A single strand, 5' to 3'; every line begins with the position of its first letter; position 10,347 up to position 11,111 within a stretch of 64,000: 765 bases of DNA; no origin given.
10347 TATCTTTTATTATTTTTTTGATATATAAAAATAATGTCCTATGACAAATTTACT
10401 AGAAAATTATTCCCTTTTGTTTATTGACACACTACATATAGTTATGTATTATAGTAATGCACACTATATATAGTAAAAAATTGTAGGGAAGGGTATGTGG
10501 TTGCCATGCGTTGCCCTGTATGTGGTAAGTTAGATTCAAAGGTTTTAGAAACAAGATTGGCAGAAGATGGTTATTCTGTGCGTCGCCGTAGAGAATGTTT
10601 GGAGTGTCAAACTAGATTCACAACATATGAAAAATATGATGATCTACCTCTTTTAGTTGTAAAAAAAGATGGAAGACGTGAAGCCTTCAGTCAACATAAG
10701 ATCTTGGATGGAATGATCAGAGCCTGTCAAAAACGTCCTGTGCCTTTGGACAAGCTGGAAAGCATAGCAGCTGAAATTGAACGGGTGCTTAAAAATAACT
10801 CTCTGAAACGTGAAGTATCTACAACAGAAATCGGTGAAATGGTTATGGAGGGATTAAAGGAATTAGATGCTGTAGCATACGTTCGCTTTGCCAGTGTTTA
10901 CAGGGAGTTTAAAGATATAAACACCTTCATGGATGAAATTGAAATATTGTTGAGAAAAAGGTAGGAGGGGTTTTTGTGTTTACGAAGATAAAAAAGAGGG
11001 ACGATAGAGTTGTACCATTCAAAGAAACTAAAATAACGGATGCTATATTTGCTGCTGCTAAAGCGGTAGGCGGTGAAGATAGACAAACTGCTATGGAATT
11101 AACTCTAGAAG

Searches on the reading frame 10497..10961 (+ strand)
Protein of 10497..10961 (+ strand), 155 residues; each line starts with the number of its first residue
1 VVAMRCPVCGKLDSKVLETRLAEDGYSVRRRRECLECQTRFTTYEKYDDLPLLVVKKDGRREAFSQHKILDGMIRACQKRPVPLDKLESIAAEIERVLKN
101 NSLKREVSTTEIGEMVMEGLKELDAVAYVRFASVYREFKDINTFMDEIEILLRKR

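Call 76: search_protein_families(library=pfam, proteins=[window:10497-10961:+], max_evalue=0.5)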
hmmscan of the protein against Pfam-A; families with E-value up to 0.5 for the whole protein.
window:10497-10961:+ (155 aa): 3 families
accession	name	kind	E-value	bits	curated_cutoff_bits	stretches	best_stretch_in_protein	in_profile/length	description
PF03477.21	ATP-cone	-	6.5e-24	84.7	25.8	1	53-140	2-87/88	ATP cone domain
PF22811.2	Zn_ribbon_NrdR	-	5.1e-20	71.6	27.2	1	4-45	1-42/42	Transcriptional repressor NrdR-like, N-terminal domain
PF12760.12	Zn_ribbon_IS1595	-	0.059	13.8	25.4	1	5-39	20-45/46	Transposase zinc-ribbon domain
